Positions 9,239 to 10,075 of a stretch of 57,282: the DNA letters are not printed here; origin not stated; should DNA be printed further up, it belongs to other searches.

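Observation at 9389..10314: HEPN-like + unknown 178-aa two-gene cassette embedded between EF-G and EF-Tu genes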

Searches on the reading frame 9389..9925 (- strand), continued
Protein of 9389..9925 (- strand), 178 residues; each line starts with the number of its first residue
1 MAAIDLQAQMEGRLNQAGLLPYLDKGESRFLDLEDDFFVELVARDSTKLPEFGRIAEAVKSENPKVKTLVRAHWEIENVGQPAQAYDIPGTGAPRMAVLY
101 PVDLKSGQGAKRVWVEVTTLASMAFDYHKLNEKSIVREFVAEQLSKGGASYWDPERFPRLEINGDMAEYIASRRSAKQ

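Call 59: list_cluster_members(proteins=[L067:117-701:+, L066:1535-2461:+, L063:591-1481:+, L061:1278-1850:+, L062:998-1546:+, P0331, P0222, P0228])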
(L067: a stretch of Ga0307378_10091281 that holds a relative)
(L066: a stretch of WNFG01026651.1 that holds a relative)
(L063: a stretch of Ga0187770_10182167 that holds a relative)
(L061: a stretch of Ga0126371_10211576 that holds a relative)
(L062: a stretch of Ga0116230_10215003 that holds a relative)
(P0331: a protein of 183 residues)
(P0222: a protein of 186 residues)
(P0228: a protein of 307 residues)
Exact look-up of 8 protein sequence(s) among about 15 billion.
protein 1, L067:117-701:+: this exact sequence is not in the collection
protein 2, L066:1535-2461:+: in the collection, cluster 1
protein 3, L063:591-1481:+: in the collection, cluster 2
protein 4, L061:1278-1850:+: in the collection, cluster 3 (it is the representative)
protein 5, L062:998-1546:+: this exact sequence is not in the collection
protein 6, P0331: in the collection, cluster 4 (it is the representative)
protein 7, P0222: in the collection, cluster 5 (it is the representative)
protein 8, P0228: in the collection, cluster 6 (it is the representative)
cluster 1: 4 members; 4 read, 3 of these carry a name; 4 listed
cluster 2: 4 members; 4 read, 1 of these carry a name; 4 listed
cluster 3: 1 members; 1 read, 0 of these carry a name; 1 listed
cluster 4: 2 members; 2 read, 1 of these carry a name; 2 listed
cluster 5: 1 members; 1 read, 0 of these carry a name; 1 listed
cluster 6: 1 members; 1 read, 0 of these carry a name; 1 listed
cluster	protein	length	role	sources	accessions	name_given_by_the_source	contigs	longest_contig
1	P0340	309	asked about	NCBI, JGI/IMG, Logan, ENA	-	-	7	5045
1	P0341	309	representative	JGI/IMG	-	hypothetical protein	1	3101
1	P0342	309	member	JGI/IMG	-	hypothetical protein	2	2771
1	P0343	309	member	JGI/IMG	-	hypothetical protein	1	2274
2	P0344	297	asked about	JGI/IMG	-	-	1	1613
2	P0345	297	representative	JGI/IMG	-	hypothetical protein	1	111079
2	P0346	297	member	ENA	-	-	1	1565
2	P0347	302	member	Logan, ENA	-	-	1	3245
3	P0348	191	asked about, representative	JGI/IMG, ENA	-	-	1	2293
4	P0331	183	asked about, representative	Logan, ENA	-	-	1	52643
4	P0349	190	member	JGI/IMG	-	hypothetical protein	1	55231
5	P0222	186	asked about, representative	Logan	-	-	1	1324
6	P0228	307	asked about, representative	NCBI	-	-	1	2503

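Call 60: find_encoding_contigs(protein=P0345, flank=7000, max_places=2)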
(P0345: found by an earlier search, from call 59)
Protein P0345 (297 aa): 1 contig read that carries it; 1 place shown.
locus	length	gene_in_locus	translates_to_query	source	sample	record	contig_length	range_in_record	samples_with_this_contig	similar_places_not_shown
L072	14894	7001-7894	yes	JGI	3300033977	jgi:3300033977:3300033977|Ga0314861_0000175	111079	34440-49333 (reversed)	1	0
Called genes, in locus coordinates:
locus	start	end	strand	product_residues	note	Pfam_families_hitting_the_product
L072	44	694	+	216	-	PF00889:EF_TS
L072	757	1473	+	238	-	PF00696:AA_kinase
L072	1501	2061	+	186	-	PF01765:RRF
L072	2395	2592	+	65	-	PF00164:Ribosom_S12_S23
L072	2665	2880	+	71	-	-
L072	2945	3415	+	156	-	PF00177:Ribosomal_S7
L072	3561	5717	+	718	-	PF00009:GTP_EFTU, PF22042:EF-G_D2, PF03144:GTP_EFTU_D2, PF14492:EFG_III, PF03764:EFG_IV, PF00679:EFG_C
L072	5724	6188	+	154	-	-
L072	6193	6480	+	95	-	-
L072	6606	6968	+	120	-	-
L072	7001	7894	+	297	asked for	-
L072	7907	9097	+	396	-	PF00009:GTP_EFTU, PF03144:GTP_EFTU_D2, PF03143:GTP_EFTU_D3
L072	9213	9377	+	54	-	-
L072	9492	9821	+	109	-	PF00338:Ribosomal_S10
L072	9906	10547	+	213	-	PF00297:Ribosomal_L3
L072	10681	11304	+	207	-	PF00573:Ribosomal_L4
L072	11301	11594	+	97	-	PF00276:Ribosomal_L23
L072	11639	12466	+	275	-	PF00181:Ribosomal_L2_N, PF03947:Ribosomal_L2_C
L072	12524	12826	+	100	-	PF00203:Ribosomal_S19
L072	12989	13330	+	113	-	PF00237:Ribosomal_L22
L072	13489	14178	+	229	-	PF07650:KH_2, PF00189:Ribosomal_S3_C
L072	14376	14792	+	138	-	PF00252:Ribosomal_L16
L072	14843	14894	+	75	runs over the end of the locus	PF00831:Ribosomal_L29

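Call 63: search_protein_families(library=pfam, proteins=[L066:1535-2461:+, L072:5724-6185:+, L072:6193-6477:+, L010:5260-5598:+], max_evalue=1)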
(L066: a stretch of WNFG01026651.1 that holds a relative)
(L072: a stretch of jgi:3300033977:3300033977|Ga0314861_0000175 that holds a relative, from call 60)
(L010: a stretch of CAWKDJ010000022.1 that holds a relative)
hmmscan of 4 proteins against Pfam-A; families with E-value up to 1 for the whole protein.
L066:1535-2461:+ (309 aa): 1 family
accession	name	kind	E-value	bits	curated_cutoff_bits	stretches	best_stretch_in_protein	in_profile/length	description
PF13028.12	DUF3889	-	0.085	13.3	25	1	81-125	40-79/93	Protein of unknown function (DUF3889)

L072:5724-6185:+ (154 aa): 0 families

L072:6193-6477:+ (95 aa): 0 families

L010:5260-5598:+ (113 aa): 6 families
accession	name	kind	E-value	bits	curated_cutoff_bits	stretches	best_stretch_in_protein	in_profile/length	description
PF03564.21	DUF1759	-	0.061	13.7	25.4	1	32-63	99-130/148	Protein of unknown function (DUF1759)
PF04768.19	NAT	-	0.083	13.1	27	1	13-49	28-65/168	NAT, N-acetyltransferase, of N-acetylglutamate synthase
PF00447.23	HSF_DNA-bind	-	0.12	13.4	22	1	9-43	25-57/100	HSF-type DNA-binding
PF04325.18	DUF465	-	0.12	12.9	25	1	16-52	5-43/48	Protein of unknown function (DUF465)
PF20776.3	SLS1_N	-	0.17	12.9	24.4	1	15-47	24-56/97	SLS1 protein N-terminal domain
PF16113.10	ECH_2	-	0.21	11.5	27.2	1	11-52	207-249/335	Enoyl-CoA hydratase/isomerase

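Call 67: search_protein_families(library=pfam, proteins=[L061:881-1270:+, L062:633-998:+, L066:1100-1522:+, L068:102-491:+, L013:5600-5977:+, L001:5617-5991:+], max_evalue=1)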
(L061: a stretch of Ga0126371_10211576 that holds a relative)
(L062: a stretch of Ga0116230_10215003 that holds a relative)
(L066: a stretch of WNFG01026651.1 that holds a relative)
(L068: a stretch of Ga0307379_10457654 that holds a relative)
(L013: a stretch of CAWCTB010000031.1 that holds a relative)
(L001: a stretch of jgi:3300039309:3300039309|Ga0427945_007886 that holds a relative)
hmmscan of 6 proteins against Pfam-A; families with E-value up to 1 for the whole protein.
L061:881-1270:+ (130 aa): 1 family
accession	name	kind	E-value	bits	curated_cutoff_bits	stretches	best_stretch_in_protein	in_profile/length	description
PF05168.19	HEPN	-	0.00067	20.3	22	1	11-66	2-55/117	HEPN domain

L062:633-998:+ (122 aa): 0 families

L066:1100-1522:+ (141 aa): 0 families

L068:102-491:+ (130 aa): 1 family
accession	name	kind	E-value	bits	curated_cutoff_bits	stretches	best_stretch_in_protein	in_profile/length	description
PF05524.18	PEP-utilisers_N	-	0.0096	16.5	24.4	1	50-84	27-59/121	PEP-utilising enzyme, N-terminal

L013:5600-5977:+ (126 aa): 1 family
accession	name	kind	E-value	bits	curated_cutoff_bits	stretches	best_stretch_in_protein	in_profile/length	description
PF07996.16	T4SS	-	0.14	12.9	24.7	1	11-42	43-74/197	Type IV secretion system proteins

L001:5617-5991:+ (125 aa): 2 families
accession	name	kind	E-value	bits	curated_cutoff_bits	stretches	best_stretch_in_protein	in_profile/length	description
PF05168.19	HEPN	-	5.6e-05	23.7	22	1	22-115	19-114/117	HEPN domain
PF21394.3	Beta-ketacyl_N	-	0.25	11.4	26.9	1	23-49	82-108/170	Beta-ketoacyl synthase-like, N-terminal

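Call 68: fold_search(model_id=the predicted structure, library=viral)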
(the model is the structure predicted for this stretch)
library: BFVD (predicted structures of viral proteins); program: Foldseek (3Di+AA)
matches with E <= 10: 1101; with E <= 0.001: 0
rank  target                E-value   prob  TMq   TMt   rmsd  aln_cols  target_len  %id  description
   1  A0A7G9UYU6            1.4e-02  0.21  0.21  0.14  15.6       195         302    8  Uncharacterized protein [Streptomyces phage Faust]
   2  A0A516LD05            1.9e-02  0.66  0.25  0.23  11.9       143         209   10  (no name in the UniProt tables at hand)
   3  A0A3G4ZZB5            2.5e-02  0.41  0.16  0.13  11.8        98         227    9  Uncharacterized protein [Gaeavirus sp.]
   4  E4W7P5                3.2e-02  0.13  0.18  0.14  19.1       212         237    9  Protein tyrosine phosphatase (Fragment) [Bracoviriform glomeratae]
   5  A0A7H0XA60            4.1e-02  0.12  0.16  0.19  16.1       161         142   14  (no name in the UniProt tables at hand)
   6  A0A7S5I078            4.4e-02  0.12  0.14  0.10  17.3       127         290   16  ORF-B [Erysiphe necator umbra-like virus 2]
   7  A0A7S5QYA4            4.6e-02  0.35  0.24  0.18  11.8       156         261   12  (no name in the UniProt tables at hand)
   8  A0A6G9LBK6            5.6e-02  0.21  0.21  0.14  11.0       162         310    6  (no name in the UniProt tables at hand)
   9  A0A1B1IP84            5.9e-02  0.33  0.24  0.21  11.7       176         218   12  (no name in the UniProt tables at hand)
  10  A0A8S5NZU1            7.6e-02  0.23  0.21  0.08  16.1       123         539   17  Uncharacterized protein [Myoviridae sp. ctLnO19]
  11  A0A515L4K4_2          7.6e-02  0.20  0.17  0.04  11.8       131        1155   12  RNA-directed RNA polymerase L [Jujube yellow mottle-associated virus]
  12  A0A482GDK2            9.8e-02  0.12  0.15  0.23  18.1       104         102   14  Uncharacterized protein [Escherichia phage vB_EcoM_Goslar]
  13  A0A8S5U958            1.0e-01  0.60  0.25  0.38  10.3       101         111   10  Uncharacterized protein [Podoviridae sp. ctrJu12]
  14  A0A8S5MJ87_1          1.1e-01  0.47  0.21  0.03  12.0        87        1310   13  ATP dependent DNA helicase [CrAss-like virus sp. ctcfK29]
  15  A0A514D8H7            1.1e-01  0.21  0.17  0.08  11.3        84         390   17  Uncharacterized protein (Fragment) [Riboviria sp.]
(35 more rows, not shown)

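Call 69: search_protein_families(library=phrogs, proteins=[window:9389-9925:-, L010:5260-5598:+, L066:1535-2461:+, L072:5724-6185:+], max_evalue=0.1)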
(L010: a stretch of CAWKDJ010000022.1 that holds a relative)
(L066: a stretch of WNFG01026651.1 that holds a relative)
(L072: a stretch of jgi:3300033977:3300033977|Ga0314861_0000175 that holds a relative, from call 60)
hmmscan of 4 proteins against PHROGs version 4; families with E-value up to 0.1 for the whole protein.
window:9389-9925:- (178 aa): 0 families

L010:5260-5598:+ (113 aa): 0 families

L066:1535-2461:+ (309 aa): 0 families

L072:5724-6185:+ (154 aa): 0 families

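Call 71: find_related_loci(query=A1, collection=viral_contigs, flank=5000)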
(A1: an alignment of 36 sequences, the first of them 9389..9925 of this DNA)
Query A1 (178 aa) in viral_contigs; peptide patterns used: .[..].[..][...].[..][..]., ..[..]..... (x = any residue, [..] = any of these).
26 stretches matched a pattern, but none encodes a relative of the query by tblastn (E <= 1e-3).

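Call 91: search_solved_structures(query=A4, max_evalue=1)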
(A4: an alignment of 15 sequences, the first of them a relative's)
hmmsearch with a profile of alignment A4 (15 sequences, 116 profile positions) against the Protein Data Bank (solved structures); distinct sequences matched with E-value up to 1: 5.
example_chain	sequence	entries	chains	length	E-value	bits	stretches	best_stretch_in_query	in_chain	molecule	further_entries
1ioj_A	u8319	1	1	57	0.21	14.9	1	59-106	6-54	APOC-I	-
6dvu_A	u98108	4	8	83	0.47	13.7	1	58-106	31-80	Apolipoprotein C-I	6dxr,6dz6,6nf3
3tc1_A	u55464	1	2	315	0.59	13.4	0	67-111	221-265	Octaprenyl Pyrophosphate Synthase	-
5o4h_A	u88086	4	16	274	0.82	13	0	29-79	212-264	HcgC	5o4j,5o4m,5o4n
8w6e_A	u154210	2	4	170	0.88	12.9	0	50-95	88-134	HBC599 in complex with wFAP1.1 | wFAP1.1 structure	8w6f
